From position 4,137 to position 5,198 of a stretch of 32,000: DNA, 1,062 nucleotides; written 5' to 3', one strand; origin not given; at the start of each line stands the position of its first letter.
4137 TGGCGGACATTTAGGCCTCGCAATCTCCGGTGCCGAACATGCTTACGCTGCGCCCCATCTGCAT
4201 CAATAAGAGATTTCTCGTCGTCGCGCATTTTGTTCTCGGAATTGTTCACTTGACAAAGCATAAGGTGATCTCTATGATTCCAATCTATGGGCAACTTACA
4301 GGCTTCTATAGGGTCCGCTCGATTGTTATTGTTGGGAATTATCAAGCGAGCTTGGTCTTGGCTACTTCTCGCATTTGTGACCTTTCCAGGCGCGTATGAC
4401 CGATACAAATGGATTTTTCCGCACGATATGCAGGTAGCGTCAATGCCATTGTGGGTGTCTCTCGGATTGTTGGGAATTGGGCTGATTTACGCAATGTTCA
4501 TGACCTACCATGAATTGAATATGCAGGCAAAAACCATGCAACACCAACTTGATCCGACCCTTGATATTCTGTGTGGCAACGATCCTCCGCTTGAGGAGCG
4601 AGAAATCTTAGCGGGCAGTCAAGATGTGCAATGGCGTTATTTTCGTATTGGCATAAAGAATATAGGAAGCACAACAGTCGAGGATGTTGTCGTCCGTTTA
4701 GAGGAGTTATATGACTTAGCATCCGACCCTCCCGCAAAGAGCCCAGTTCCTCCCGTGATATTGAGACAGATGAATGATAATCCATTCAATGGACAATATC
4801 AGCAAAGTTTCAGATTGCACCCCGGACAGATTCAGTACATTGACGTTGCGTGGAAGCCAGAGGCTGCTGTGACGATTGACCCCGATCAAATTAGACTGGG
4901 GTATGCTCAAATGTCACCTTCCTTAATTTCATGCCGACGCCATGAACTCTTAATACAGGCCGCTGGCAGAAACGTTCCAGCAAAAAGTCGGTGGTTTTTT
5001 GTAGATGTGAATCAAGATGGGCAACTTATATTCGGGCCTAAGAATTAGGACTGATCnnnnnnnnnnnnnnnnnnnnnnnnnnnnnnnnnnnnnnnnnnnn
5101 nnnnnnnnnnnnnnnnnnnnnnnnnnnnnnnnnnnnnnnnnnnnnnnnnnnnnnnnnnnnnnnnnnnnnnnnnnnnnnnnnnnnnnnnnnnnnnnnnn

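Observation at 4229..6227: Intact IS1595-family element with target duplication, promoter-bearing inverted repeats and non-transposase cargo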

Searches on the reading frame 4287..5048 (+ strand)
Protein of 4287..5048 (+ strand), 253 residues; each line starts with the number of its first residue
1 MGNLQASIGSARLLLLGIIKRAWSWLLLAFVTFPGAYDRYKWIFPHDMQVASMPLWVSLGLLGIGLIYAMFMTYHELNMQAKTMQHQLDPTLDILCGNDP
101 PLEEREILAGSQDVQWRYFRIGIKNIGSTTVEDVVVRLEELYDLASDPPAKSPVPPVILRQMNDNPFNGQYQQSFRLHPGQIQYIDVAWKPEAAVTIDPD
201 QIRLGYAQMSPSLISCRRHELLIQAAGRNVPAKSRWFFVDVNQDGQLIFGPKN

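Call 3: search_protein_families(library=pfam, proteins=[window:4287-5048:+], max_evalue=0.01)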
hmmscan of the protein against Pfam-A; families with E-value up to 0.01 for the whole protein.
window:4287-5048:+ (253 aa): 0 families

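Call 7: find_encoding_contigs(protein=window:4287-5048:+, flank=5000, max_places=10)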
Protein window:4287-5048:+ (253 aa): 10 contigs read that carry it; 5 places shown.
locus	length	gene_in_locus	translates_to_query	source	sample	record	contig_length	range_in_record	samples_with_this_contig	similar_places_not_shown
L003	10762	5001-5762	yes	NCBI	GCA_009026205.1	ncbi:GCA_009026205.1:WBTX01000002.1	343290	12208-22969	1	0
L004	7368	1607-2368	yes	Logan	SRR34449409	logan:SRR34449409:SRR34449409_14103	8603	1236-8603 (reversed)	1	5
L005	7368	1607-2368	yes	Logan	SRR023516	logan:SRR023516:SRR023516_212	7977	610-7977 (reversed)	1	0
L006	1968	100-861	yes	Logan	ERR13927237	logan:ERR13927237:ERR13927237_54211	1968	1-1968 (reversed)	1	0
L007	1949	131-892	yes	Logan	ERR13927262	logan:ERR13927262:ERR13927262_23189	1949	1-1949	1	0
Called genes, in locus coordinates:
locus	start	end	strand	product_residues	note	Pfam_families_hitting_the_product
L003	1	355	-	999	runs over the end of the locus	PF05170:AsmA (weak), PF05359:DUF748, PF13116:YhdP, PF05359:DUF748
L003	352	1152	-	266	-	PF05552:MS_channel_1st_1 (weak), PF21088:MS_channel_1st, PF00924:MS_channel_2nd, PF21082:MS_channel_3rd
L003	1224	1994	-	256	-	PF13852:DUF4197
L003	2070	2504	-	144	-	PF01741:MscL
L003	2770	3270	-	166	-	PF04471:Mrr_cat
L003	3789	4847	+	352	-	PF00515:TPR_1 (weak), PF07719:TPR_2 (weak), PF13424:TPR_12, PF13428:TPR_14 (weak), PF13371:TPR_9, PF13432:TPR_16, PF23914:TPR_CcmH_CycH, PF14559:TPR_19, +16 more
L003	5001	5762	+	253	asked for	-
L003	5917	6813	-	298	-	PF12760:Zn_ribbon_IS1595, PF12762:DDE_Tnp_IS1595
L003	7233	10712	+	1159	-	PF00317:Ribonuc_red_lgN, PF02867:Ribonuc_red_lgC, PF14890:Intein_splicing, PF14528:LAGLIDADG_3, PF02867:Ribonuc_red_lgC, PF12637:TSCPD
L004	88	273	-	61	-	-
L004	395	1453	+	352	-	PF00515:TPR_1 (weak), PF07719:TPR_2 (weak), PF13424:TPR_12, PF13428:TPR_14 (weak), PF13371:TPR_9, PF13432:TPR_16, PF23914:TPR_CcmH_CycH, PF14559:TPR_19, +16 more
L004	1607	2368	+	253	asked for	-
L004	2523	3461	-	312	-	PF12760:Zn_ribbon_IS1595, PF12762:DDE_Tnp_IS1595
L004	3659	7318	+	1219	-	PF00317:Ribonuc_red_lgN, PF02867:Ribonuc_red_lgC, PF14890:Intein_splicing, PF14528:LAGLIDADG_3, PF02867:Ribonuc_red_lgC, PF12637:TSCPD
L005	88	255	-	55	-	-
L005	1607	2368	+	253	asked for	-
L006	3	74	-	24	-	?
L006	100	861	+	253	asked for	-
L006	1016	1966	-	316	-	?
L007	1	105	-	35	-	?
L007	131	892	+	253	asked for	-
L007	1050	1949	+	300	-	?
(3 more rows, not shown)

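Call 10: find_homologous_proteins(query=window:4287-5048:+, max_evalue=0.001)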
Query window:4287-5048:+ (253 aa): 6 proteins with E <= 0.001 among 1116 candidates.
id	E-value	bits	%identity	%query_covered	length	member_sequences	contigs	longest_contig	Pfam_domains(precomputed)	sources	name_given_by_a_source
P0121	1.2e-149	515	88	100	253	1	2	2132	-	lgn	-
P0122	7.1e-133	460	100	79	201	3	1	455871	-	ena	-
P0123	7.9e-108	378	66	96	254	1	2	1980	-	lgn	-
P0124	7.7e-69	250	55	75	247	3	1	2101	-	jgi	jgi:hypothetical protein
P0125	1.4e-67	246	57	72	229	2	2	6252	-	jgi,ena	-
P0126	2.4e-16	78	56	27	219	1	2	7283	-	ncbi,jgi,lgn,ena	-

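Call 11: find_encoding_contigs(protein=P0121, flank=6000, max_places=6)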
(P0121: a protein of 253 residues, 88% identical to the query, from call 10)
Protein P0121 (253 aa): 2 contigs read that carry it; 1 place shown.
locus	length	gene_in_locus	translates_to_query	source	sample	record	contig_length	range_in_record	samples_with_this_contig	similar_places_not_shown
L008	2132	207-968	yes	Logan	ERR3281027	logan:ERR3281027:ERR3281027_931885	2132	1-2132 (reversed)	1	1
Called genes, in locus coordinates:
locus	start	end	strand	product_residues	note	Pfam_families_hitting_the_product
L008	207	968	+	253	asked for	-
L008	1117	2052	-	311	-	PF12760:Zn_ribbon_IS1595, PF12762:DDE_Tnp_IS1595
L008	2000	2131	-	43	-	?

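Call 12: find_encoding_contigs(protein=P0123, flank=6000, max_places=6)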
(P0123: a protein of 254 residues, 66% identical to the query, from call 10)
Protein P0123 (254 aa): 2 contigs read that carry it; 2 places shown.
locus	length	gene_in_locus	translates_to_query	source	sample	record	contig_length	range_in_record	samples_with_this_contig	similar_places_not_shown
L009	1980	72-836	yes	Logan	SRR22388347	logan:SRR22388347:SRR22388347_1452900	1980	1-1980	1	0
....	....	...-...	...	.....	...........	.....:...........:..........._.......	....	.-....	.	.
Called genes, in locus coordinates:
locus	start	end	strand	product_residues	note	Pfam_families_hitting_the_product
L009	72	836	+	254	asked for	-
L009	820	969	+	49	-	-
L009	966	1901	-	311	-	PF12760:Zn_ribbon_IS1595, PF12762:DDE_Tnp_IS1595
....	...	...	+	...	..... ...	-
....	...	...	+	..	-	-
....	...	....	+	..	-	?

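Call 13: find_encoding_contigs(protein=P0125, flank=6000, max_places=6)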
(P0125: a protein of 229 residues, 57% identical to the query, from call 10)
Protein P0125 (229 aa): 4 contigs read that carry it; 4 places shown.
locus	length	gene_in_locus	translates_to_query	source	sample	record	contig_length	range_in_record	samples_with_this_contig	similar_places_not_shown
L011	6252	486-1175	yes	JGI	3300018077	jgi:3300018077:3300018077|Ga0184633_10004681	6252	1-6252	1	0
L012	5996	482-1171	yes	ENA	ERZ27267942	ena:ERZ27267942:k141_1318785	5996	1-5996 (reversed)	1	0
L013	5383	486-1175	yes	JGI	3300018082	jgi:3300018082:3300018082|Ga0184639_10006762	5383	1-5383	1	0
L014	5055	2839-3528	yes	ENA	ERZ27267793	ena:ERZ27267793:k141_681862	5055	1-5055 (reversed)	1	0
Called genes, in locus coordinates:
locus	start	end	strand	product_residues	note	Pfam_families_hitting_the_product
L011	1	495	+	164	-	?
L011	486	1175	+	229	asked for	-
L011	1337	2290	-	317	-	PF12760:Zn_ribbon_IS1595, PF12762:DDE_Tnp_IS1595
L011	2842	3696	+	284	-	PF17848:Zn_ribbon_ACC, PF01039:Carboxyl_trans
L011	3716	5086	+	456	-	PF08245:Mur_ligase_M, PF02875:Mur_ligase_C, PF27239:FOL3_C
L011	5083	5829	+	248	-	PF13620:CarboxypepD_reg, PF13715:CarbopepD_reg_2 (weak), PF14686:fn3_3 (weak), PF13650:Asp_protease_2, PF13975:gag-asp_proteas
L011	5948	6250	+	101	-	?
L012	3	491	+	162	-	?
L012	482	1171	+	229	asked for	-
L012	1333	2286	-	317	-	PF12760:Zn_ribbon_IS1595, PF12762:DDE_Tnp_IS1595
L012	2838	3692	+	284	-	PF17848:Zn_ribbon_ACC, PF01039:Carboxyl_trans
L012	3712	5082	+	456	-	PF08245:Mur_ligase_M, PF02875:Mur_ligase_C, PF27239:FOL3_C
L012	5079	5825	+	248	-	PF13620:CarboxypepD_reg, PF13715:CarbopepD_reg_2 (weak), PF14686:fn3_3 (weak), PF13650:Asp_protease_2, PF13975:gag-asp_proteas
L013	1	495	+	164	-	?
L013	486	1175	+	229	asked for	-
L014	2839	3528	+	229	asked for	-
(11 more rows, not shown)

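Call 14: find_encoding_contigs(protein=P0126, flank=6000, max_places=6)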
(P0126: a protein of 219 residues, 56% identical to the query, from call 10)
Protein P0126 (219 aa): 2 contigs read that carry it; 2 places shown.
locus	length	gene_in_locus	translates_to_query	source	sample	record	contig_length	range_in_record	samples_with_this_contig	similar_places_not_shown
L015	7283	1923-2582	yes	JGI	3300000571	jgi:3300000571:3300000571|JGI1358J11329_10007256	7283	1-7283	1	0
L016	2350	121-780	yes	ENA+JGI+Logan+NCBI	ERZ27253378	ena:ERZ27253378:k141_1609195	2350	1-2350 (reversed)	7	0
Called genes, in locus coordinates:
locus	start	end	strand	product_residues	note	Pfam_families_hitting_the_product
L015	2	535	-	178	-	?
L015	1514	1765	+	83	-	-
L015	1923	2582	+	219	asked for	-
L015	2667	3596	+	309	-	PF12760:Zn_ribbon_IS1595, PF12762:DDE_Tnp_IS1595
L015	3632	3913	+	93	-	-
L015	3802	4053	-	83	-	-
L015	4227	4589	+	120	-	-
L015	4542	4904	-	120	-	-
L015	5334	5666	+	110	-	-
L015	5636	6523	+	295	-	-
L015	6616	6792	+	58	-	-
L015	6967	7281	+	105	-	?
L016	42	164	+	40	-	-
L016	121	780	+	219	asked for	-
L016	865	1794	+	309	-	PF12760:Zn_ribbon_IS1595, PF12762:DDE_Tnp_IS1595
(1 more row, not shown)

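Call 15: find_encoding_contigs(protein=P0124, flank=6000, max_places=6)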
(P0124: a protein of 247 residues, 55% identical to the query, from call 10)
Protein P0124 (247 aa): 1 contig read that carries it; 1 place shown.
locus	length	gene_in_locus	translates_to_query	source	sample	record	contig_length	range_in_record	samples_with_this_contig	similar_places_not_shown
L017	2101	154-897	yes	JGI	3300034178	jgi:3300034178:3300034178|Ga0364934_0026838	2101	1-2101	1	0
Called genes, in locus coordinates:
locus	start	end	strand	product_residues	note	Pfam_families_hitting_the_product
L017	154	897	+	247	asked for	-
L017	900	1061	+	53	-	-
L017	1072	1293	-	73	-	PF12762:DDE_Tnp_IS1595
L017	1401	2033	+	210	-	-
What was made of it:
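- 4287..5048 (+): Passenger ORF of 253 aa: a two-helix membrane hairpin plus a β-sandwich, from an unannotated family. Close homologs always sit beside an IS1595-type transposase (calls 10-15).
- All five close homologs of the 253-aa ORF lie beside an IS1595-type transposase, in at least four different genomic contexts (calls 10-15).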

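Call 40: search_protein_families(library=ncbifam, proteins=[window:4287-5048:+], max_evalue=0.01)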
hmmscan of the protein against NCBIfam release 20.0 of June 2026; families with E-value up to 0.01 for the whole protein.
window:4287-5048:+ (253 aa): 0 families

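Call 41: search_protein_families(library=padloc, proteins=[window:4287-5048:+, P0123, P0125, P0126], max_evalue=0.1)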
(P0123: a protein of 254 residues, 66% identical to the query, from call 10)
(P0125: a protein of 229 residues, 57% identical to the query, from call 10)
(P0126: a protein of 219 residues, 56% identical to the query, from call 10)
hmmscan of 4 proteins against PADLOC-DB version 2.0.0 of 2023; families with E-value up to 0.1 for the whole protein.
window:4287-5048:+ (253 aa): 0 families

P0123 (254 aa): 1 family
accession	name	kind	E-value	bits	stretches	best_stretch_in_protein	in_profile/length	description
PDLC00400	SduA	-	0.0093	13.4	1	111-146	269-305/308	DUF4263 domain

P0125 (229 aa): 0 families

P0126 (219 aa): 0 families
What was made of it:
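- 4287..5048 (+): No hit in Pfam, NCBIfam or PADLOC (calls 3, 40, 41).
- On Known anti-phage defence protein (253-aa and 50-aa passengers): One homolog has a marginal SduA match at E 0.009 (call 41).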

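Call 49: predict_structure(alignment_id=A2)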
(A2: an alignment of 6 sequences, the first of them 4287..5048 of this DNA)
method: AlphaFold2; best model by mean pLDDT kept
length: 253 residues; sequences in the alignment: 6
mean_pLDDT: 61.0   pTM: 0.48
mean pLDDT of the five models: 61.0, 57.1, 55.7, 54.2, 38.9
residues with pLDDT >= 90: 0; 70-90: 84; 50-70: 106; < 50: 63
segments of 3 or more residues with pLDDT < 50: 1-9, 35-37, 44-51, 107-113, 150-155, 162-168, 192-212
pLDDT, mean of each block of 10 residues (from residue 1): 42 54 57 51 47 59 73 75 66 73 51 59 82 76 57 50 46 75 74 42 39 55 79 78 62 70
secondary structure, 60 per line:
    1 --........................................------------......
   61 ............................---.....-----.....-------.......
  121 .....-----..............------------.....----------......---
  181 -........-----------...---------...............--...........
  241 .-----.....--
elements in order: H3-42 H55-88 E92-96 E102-106 E114-125 E131-144 E157-161 E172-177 E182-189 E201-203 E213-227 E230-241 E247-251
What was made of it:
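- Tried and rejected: The first structure model, from 6 sequences, was poor (pLDDT 61, call 49).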

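Call 50: search_protein_representatives(alignment_id=A2)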
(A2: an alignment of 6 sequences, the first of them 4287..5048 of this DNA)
Query: 6 sequences, 246 profile positions. Proteins with E-value up to 0.001 (for the whole library): 150; up to 1e-10: 39; up to 1e-30: 4. The best 150 are listed.
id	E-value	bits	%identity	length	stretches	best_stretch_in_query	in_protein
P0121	1.9e-135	466.4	-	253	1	3-246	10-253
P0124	3.9e-107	373.7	-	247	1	6-246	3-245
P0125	1.4e-96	339.1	-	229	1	49-246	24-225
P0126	4.1e-76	272.1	-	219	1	18-246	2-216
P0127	6.6e-28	114.2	-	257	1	44-244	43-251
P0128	1.9e-27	112.7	-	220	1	44-244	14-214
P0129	3.8e-27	111.7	-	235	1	8-243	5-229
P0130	2.8e-21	92.5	-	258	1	2-185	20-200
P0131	3.9e-21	92.0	-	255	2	3-132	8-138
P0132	2.3e-20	89.5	-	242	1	48-243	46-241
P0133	5.6e-20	88.2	-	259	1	46-243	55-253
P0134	1.5e-19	86.8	-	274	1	38-244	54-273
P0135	1.1e-18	83.9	-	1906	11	112-149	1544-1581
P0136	1.2e-18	83.9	-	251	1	53-244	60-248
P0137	2.8e-17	79.4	-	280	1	6-242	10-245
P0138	6.9e-17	78.1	-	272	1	53-244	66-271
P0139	1.9e-16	76.7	-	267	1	48-242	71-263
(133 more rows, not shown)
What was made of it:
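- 4287..5048 (+): At least 150 distant representatives exist (call 50).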

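Call 52: search_protein_families(library=pfam, alignment_id=A3, max_evalue=0.01)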
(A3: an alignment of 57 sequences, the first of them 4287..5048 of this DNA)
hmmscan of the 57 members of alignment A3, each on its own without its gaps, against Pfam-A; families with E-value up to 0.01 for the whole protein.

A. member 1, window:4287-5048:+ (253 aa): 0 families

B. families by the number of members that match (of 57 scanned): 4 families
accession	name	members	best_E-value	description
PF08285.16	DPM3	1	9.1e-05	Dolichol-phosphate mannosyltransferase subunit 3 (DPM3)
PF04977.20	DivIC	1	0.0038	Septum formation initiator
PF04103.21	CD20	1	0.0046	CD20-like family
PF01925.25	TauE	1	0.0092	Sulfite exporter TauE/SafE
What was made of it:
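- Closest known: Kir/KirBac inward-rectifier potassium channels. Different: There is no sequence-level match to any Pfam family (calls 3, 52).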

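Call 54: find_encoding_contigs(protein=P0127, flank=4000, max_places=4)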
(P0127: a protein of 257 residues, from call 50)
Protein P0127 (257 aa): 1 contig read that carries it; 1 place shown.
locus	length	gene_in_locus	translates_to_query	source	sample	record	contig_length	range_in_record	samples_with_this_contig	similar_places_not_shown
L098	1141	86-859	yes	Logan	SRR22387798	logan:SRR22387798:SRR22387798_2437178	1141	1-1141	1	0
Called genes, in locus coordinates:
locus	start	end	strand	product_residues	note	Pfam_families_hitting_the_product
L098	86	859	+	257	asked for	-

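Call 55: find_encoding_contigs(protein=P0129, flank=4000, max_places=4)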
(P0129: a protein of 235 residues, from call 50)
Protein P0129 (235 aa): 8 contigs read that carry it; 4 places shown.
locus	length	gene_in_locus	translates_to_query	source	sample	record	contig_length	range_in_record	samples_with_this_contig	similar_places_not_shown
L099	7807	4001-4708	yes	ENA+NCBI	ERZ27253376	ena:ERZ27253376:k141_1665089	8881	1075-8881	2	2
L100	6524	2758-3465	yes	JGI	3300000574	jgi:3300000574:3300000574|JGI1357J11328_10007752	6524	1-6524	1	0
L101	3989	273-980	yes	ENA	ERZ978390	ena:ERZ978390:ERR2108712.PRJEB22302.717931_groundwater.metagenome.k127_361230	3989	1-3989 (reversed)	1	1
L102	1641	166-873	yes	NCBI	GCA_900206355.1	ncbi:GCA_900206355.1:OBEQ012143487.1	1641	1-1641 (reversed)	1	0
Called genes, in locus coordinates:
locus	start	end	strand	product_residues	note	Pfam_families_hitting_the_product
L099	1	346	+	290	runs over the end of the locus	-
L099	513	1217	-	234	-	PF00132:Hexapep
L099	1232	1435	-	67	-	PF08984:DUF1858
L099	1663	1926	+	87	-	-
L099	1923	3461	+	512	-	PF01743:PolyA_pol, PF12627:PolyA_pol_RNAbd, PF01966:HD (weak), PF13735:tRNA_NucTran2_2 (weak)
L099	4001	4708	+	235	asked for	-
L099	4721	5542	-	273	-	PF13610:DDE_Tnp_IS240 (weak)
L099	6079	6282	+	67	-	-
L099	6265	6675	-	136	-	-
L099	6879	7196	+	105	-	-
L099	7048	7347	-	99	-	-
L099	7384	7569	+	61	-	-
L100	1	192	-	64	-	?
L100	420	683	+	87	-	-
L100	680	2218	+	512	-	PF01743:PolyA_pol, PF12627:PolyA_pol_RNAbd, PF01966:HD (weak), PF13735:tRNA_NucTran2_2 (weak)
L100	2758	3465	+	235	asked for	-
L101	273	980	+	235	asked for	-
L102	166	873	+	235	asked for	-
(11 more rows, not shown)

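Call 57: search_protein_families(library=pfam, proteins=[L099:4721-5542:-, L099:6265-6675:-, L099:6879-7196:+], max_evalue=0.1)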
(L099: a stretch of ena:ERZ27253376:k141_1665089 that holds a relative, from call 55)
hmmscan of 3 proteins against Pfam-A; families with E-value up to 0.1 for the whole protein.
L099:4721-5542:- (273 aa): 6 families
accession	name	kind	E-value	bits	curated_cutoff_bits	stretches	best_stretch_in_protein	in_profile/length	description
PF13610.12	DDE_Tnp_IS240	-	5.5e-07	30.2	27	1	92-158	18-83/139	DDE domain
PF03400.19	DDE_Tnp_IS1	-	0.00022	22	24.1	1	200-235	86-120/131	IS1 transposase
PF13683.12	rve_3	-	0.00082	19.5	26.5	1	201-252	17-63/67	Integrase core domain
PF13551.12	HTH_29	-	0.0013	19.2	28.1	1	12-43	4-36/64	Winged helix-turn helix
PF13518.12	HTH_28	-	0.027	15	25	1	12-51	5-45/52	Helix-turn-helix domain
PF16598.10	Edc3_linker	-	0.032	15.2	30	1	194-231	30-66/91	Linker region of enhancer of mRNA-decapping protein 3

L099:6265-6675:- (136 aa): 0 families

L099:6879-7196:+ (105 aa): 0 families

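Call 65: predict_structure(alignment_id=A3)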
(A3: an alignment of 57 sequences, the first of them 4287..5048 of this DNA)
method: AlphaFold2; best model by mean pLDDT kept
length: 253 residues; sequences in the alignment: 57
mean_pLDDT: 88.6   pTM: 0.77
mean pLDDT of the five models: 88.6, 88.1, 88.1, 87.7, 86.9
residues with pLDDT >= 90: 145; 70-90: 90; 50-70: 18; < 50: 0
segments of 3 or more residues with pLDDT < 50: none
pLDDT, mean of each block of 10 residues (from residue 1): 75 81 77 68 69 80 86 90 86 95 92 91 96 98 95 91 94 97 97 81 92 94 97 98 95 92
secondary structure, 60 per line:
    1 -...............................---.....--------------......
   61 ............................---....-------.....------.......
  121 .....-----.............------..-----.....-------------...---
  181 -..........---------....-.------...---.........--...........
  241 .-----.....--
elements in order: H2-32 H36-40 H55-88 E92-95 E103-107 E114-125 E131-143 E157-161 E175-177 E182-191 E201-204 E213-215 E219-227 E230-241 E247-251
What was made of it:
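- Tried and rejected: It was replaced by the 57-sequence model (call 65).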
